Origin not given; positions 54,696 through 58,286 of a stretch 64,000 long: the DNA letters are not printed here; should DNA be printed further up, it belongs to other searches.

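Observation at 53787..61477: Candidate undescribed three-gene system: multi-zinc-ribbon protein + membrane Ser/Thr kinase + zinc-ribbon-4xAAA+ remodeler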

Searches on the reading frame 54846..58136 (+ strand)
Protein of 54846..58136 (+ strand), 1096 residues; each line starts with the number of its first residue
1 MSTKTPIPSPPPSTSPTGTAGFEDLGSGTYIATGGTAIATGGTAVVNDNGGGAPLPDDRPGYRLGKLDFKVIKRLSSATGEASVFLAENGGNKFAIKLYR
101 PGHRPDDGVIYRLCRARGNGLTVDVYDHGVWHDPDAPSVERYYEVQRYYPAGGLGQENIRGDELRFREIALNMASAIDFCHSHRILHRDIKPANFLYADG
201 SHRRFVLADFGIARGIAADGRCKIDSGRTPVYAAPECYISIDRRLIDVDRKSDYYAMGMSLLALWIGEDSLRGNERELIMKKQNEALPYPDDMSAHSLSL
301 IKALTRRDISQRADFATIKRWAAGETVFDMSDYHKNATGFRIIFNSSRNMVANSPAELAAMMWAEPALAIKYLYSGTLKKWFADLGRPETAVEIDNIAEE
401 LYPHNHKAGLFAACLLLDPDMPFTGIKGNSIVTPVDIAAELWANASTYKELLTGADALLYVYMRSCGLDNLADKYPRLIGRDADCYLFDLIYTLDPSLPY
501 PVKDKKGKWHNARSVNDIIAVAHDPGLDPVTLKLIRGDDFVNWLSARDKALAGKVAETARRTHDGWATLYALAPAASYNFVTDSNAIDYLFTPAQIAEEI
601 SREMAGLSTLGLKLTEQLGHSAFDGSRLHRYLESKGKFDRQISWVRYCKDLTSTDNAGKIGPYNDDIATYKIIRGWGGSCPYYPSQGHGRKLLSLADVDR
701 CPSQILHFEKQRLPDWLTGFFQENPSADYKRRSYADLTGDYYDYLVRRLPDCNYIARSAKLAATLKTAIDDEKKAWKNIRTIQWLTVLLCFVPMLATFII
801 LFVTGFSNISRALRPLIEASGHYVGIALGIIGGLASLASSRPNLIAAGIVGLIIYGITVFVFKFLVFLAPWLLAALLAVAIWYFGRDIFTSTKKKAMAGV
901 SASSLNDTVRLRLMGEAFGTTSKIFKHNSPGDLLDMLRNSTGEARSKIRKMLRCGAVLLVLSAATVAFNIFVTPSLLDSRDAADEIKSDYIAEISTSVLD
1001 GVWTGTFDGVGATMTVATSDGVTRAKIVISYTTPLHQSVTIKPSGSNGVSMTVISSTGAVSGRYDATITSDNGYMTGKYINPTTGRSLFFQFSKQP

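Call 6: search_protein_families(library=pfam, proteins=[window:54846-58136:+], max_evalue=0.01)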
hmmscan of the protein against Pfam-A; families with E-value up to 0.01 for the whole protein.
window:54846-58136:+ (1096 aa): 3 families
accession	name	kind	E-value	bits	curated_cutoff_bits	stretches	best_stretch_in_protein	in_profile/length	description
PF00069.31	Pkinase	-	5.3e-22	78.9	31.7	1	162-318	96-257/263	Protein kinase domain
PF07714.23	PK_Tyr_Ser-Thr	-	1.6e-11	44.4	23.1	1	167-319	105-255/258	Protein tyrosine and serine/threonine kinase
PF03600.22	CitMHS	-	0.00013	21.7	31.9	1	785-971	79-222/336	Citrate transporter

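Call 7: search_protein_families(library=padloc, proteins=[window:54846-58136:+], max_evalue=0.01)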
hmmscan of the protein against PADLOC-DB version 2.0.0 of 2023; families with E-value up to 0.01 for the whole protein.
window:54846-58136:+ (1096 aa): 32 families (the best 25 are shown)
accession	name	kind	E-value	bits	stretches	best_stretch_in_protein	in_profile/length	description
PDLC04138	mad6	-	7.9e-27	92.4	1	165-320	154-308/659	mads_6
PDLC04054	PD-T4-6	-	7.1e-19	66.4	1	168-294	115-237/347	-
PDLC04053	PD-T4-6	-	1.3e-15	55.6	1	168-313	114-258/311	-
PDLC03920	MkoA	-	1.5e-15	54.6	1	166-319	125-271/1112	-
PDLC04042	PD-T4-6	-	3.3e-15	54.5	1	84-311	25-253/292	-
PDLC04061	PD-T4-6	-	1.6e-12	45.7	1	169-307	125-260/510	-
PDLC04047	PD-T4-6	-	2.6e-12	44.5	1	168-288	115-230/327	-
PDLC04052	PD-T4-6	-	1.3e-11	42.4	1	168-273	117-218/496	-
PDLC04043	PD-T4-6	-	1.8e-11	41.8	1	169-294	120-241/452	-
PDLC04044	PD-T4-6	-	1.4e-10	38.9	1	172-269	146-237/372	-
PDLC04060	PD-T4-6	-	1.7e-10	38.5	1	168-269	112-207/486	-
PDLC04040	PD-T4-6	-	1.7e-10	38.3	1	168-275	106-209/547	-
PDLC04057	PD-T4-6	-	3.7e-10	37.4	1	79-293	19-233/443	-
PDLC04045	PD-T4-6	-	5.7e-10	36.7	1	142-267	114-242/350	-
PDLC01088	C3a189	-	1.1e-09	35.5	1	169-315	101-251/840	kinase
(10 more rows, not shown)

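Call 8: search_protein_families(library=ncbifam, proteins=[window:54846-58136:+], max_evalue=0.01)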
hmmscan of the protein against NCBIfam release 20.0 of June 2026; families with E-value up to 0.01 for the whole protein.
window:54846-58136:+ (1096 aa): 11 families
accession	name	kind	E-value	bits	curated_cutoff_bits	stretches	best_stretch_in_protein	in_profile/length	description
NF047741.1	antiphage_MADS6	equivalog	1.1e-14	53.9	460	1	141-312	272-446/612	methylation-associated defense system protein kinase MAD6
NF033483.0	PknB_PASTA_kin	equivalog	1e-11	44.6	450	1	168-276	111-213/563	Stk1 family PASTA domain-containing Ser/Thr kinase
NF038150.1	lanthi_synth_IV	equivalog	2.4e-11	42.7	650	1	166-326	300-457/851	class IV lanthionine synthetase LanL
NF052427.1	StpK7MSMEG_1200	equivalog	5.2e-09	35.1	900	1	171-274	115-212/601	serine/threonine protein kinase StpK7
TIGR03903.1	TOMM_kin_cyc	equivalog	1.5e-06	26.3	705.75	1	176-316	91-237/1267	TOMM system kinase/cyclase fusion protein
NF043056.1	T4SS_LegK1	equivalog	2.6e-05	23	550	1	182-266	207-285/516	Dot/Icm T4SS effector kinase LegK1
NF053615.1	SerThrKinAfsKStmc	equivalog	3.1e-05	22.8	1300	1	70-264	16-206/809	protein serine/threonine kinase AfsK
NF009651.0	PRK13184.1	equivalog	0.0003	18.9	839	1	169-217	118-164/932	serine/threonine-protein kinase PknD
NF033442.0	BREX_PglW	equivalog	0.0013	16.4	990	1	175-235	620-677/1391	BREX system serine/threonine kinase PglW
NF038151.1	lanthi_synth_III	equivalog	0.0028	16.1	575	1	166-266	338-424/833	class III lanthionine synthetase LanKC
TIGR03724.2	arch_bud32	equivalog_domain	0.0094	15.5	125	0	168-214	89-132/193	KEOPS complex kinase/ATPase Bud32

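Call 19: find_homologous_proteins(query=window:54846-58136:+, max_evalue=1e-10)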
Query window:54846-58136:+ (1096 aa): 144 proteins with E <= 1e-10 among 8000 candidates; the best 120 are listed.
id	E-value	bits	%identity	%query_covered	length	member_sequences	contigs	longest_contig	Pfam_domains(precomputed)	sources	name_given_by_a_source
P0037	0.0e+0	2527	100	100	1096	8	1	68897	PF07714.24,PF00069.32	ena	-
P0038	0.0e+0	2195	87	98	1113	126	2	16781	PF07714.24,PF00069.32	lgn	-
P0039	0.0e+0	1127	48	99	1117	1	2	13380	PF07714.24,PF00069.32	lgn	-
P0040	1.3e-191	657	36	93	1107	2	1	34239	PF07714.24,PF00069.32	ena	-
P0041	2.0e-186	640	35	93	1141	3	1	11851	PF07714.24,PF00069.32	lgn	-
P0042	1.6e-183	630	35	98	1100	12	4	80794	PF07714.24,PF00069.32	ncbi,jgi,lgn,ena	-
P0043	2.7e-183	629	34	94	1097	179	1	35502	PF07714.24,PF00069.32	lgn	-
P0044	2.0e-182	626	35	93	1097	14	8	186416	PF07714.24,PF00069.32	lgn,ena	-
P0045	1.2e-181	624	35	94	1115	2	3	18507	PF07714.24,PF00069.32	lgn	-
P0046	4.5e-181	622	35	94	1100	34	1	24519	PF07714.24,PF00069.32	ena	-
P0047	1.5e-180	620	35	98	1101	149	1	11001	PF07714.24,PF00069.32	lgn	-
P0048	3.9e-180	619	34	99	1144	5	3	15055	PF07714.24,PF00069.32,PF03109.23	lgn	-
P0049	2.0e-179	617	34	98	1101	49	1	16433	PF07714.24,PF00069.32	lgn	-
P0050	1.1e-178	614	33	95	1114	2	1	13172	PF07714.24,PF00069.32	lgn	-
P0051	3.1e-178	613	35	95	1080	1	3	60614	PF07714.24,PF00069.32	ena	-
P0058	8.0e-177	608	33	98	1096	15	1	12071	PF07714.24,PF00069.32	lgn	-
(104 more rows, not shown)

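Call 56: predict_structure(alignment_id=A4)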
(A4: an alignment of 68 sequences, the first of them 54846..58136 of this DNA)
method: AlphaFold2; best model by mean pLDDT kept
length: 1096 residues; sequences in the alignment: 68
mean_pLDDT: 84.3   pTM: 0.53
mean pLDDT of the five models: 84.3, 84.1, 83.4, 82.6, 81.8
residues with pLDDT >= 90: 583; 70-90: 369; 50-70: 67; < 50: 77
segments of 3 or more residues with pLDDT < 50: 1-54, 241-243, 976-995
pLDDT, mean of each block of 10 residues (from residue 1): 39 34 28 26 30 60 93 80 92 94 91 94 95 88 95 91 95 97 95 94 94 90 78 81 70 96 92 79 85 94 92 96 91 61 91 91 96 96 83 92 96 93 93 95 94 94 92 94 92 96 95 95 92 93 94 94 93 93 91 95 89 91 93 94 96 93 95 92 80 92 84 94 93 94 94 92 89 87 88 84 68 73 83 72 76 85 78 81 84 61 74 92 78 82 86 84 79 52 36 57 90 87 86 88 75 77 84 84 85 87
secondary structure, 60 per line:
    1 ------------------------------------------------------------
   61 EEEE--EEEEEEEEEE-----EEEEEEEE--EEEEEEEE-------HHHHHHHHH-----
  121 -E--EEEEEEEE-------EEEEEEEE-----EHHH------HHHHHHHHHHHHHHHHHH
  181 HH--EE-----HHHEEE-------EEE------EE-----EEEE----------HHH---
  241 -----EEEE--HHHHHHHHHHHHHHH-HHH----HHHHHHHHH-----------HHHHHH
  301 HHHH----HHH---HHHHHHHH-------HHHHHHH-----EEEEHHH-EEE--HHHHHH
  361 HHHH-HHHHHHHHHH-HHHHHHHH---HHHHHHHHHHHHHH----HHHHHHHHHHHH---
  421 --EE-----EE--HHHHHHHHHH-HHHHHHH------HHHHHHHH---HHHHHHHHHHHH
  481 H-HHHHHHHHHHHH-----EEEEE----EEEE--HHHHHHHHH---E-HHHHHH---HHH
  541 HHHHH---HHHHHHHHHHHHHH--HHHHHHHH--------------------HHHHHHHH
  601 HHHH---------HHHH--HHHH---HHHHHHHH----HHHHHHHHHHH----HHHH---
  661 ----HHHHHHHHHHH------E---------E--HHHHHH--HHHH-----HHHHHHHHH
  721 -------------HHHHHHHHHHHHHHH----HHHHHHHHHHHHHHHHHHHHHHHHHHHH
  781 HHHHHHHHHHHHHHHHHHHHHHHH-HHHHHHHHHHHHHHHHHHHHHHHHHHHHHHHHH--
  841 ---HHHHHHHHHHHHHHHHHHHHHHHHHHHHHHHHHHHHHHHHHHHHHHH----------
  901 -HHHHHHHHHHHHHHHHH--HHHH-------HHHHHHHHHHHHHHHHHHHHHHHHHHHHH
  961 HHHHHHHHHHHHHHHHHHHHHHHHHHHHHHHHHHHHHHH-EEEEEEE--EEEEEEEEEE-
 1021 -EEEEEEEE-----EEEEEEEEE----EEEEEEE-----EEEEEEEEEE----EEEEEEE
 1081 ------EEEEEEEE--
elements in order (helices of 4 or more, strands of 3 or more residues): E61-64 E67-76 E82-89 E92-99 H107-115 E125-132 E140-147 H163-182 E195-197 E205-207 E221-224 E246-249 H252-266 H275-283 H295-304 H315-322 H330-336 E342-345 E350-352 H355-364 H366-375 H377-384 H388-401 H406-417 H434-443 H445-451 H458-465 H469-481 H483-494 E500-504 E509-512 H515-523 H529-534 H538-545 H549-562 H565-572 H593-604 H614-617 H620-623 H627-634 H639-649 H654-657 H665-675 H695-700 H703-706 H712-720 H734-748 H753-804 H806-838 H844-890 H902-918 H921-924 H932-999 E1001-1007 E1010-1019 E1022-1029 E1035-1043 E1048-1054 E1060-1069 E1074-1080 E1087-1094

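Call 62: fold_search(model_id=the predicted structure, library=pdb)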
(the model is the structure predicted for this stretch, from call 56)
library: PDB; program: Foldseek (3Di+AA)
matches with E <= 10: 1794; with E <= 0.001: 1702
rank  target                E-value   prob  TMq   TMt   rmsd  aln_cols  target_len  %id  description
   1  6gr8_A                7.4e-11  1.00  0.20  0.71   4.6       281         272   25  Human AURKC INCENP complex bound to BRD-7880 (released 2019-05-15)
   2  6b1u_C                2.3e-10  1.00  0.20  0.44  19.0       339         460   20  Structure of full-length human AMPK (a2b1g1) in complex with a small molecule activator SC4 (released 2018-04-25)
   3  6c9f_A                2.4e-10  1.00  0.20  0.55   9.3       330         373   23  AMP-activated protein kinase bound to pharmacological activator R734 (released 2018-11-28)
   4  5t5t_A                2.9e-10  1.00  0.20  0.56   9.8       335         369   24  AMPK bound to allosteric activator (released 2017-03-29)
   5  2zv2                  3.3e-10  1.00  0.20  0.78   3.8       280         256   22  Crystal structure of human calcium/calmodulin-dependent protein kinase kinase 2, beta, CaMKK2 kinase domain in complex w (released 2009-11-03)
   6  5ezv_C                3.4e-10  1.00  0.20  0.48   5.2       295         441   22  X-ray crystal structure of AMP-activated protein kinase alpha-2/alpha-1 RIM chimaera (alpha-2(1-347)/alpha-1(349-401)/ (released 2016-03-09)
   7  6cpe                  3.7e-10  1.00  0.19  0.73   3.9       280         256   24  Structure of apo, dephosphorylated Aurora A (122-403) in an active conformation (released 2018-06-27)
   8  8bik_A                4.0e-10  1.00  0.20  0.45  20.2       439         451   20  Crystal structure of human AMPK heterotrimer in complex with allosteric activator C455 (released 2024-05-15)
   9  6bql                  4.4e-10  1.00  0.20  0.70   5.3       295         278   21  Crystal Structure of the Human CAMKK2B in complex with TAE-226 (released 2017-12-13)
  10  5iso_A                4.9e-10  1.00  0.20  0.46  19.1       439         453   19  STRUCTURE OF FULL LENGTH HUMAN AMPK (NON-PHOSPHORYLATED AT T-LOOP) IN COMPLEX WITH A SMALL MOLECULE ACTIVATOR, A BENZI (released 2017-03-29)
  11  1yhw                  5.1e-10  1.00  0.20  0.67   8.0       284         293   20  Crystal Structure of PAK1 kinase domain with one point mutations (K299R) (released 2005-05-24)
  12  6fd3                  5.4e-10  1.00  0.20  0.69   7.4       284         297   20  Thiophosphorylated PAK3 kinase domain (released 2018-01-03)
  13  5iso_C                5.4e-10  1.00  0.20  0.49  18.6       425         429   21  STRUCTURE OF FULL LENGTH HUMAN AMPK (NON-PHOSPHORYLATED AT T-LOOP) IN COMPLEX WITH A SMALL MOLECULE ACTIVATOR, A BENZI (released 2017-03-29)
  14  4qfr_A                5.6e-10  1.00  0.20  0.56   8.7       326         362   23  Structure of AMPK in complex with Cl-A769662 activator and STAUROSPORINE inhibitor (released 2014-08-06)
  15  6c9j_A                6.6e-10  1.00  0.20  0.54   9.7       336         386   22  AMP-activated protein kinase bound to pharmacological activator R734 (released 2018-11-28)
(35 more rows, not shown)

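Call 90: find_encoding_contigs(protein=P0039, flank=10000, max_places=2)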
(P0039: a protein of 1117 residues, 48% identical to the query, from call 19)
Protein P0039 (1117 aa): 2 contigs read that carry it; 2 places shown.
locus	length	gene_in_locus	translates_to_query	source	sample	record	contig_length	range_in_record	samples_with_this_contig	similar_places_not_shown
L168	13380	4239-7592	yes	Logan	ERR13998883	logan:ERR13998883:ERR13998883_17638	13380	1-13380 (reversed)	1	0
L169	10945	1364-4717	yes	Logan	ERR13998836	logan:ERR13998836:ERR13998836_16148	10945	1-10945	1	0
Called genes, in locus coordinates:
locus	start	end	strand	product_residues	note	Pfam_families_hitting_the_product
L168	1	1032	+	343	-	?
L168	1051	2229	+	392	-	-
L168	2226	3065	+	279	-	-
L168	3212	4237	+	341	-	PF12773:DZR, PF13240:Zn_Ribbon_1, PF13248:Zn_ribbon_3 (faint), PF13240:Zn_Ribbon_1 (weak), PF12773:DZR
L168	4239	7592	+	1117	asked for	PF00069:Pkinase, PF07714:PK_Tyr_Ser-Thr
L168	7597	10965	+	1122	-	PF00493:MCM (faint), PF13240:Zn_Ribbon_1 (weak), PF00004:AAA, PF17866:AAA_lid_6, PF00004:AAA, PF17866:AAA_lid_6, PF00004:AAA, PF17866:AAA_lid_6, +29 more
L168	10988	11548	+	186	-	PF12773:DZR (weak), PF16697:Yop-YscD_cpl (faint), PF00498:FHA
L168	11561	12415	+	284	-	PF13672:PP2C_2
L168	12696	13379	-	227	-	?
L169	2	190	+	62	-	?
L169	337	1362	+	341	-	PF12773:DZR, PF13240:Zn_Ribbon_1, PF13248:Zn_ribbon_3 (faint), PF13240:Zn_Ribbon_1 (weak), PF12773:DZR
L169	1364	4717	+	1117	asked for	PF00069:Pkinase, PF07714:PK_Tyr_Ser-Thr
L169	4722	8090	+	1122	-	PF00493:MCM (faint), PF13240:Zn_Ribbon_1 (weak), PF00004:AAA, PF17866:AAA_lid_6, PF00004:AAA, PF17866:AAA_lid_6, PF00004:AAA, PF17866:AAA_lid_6, +30 more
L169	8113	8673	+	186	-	PF12773:DZR (weak), PF16697:Yop-YscD_cpl (faint), PF00498:FHA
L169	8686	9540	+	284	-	PF13672:PP2C_2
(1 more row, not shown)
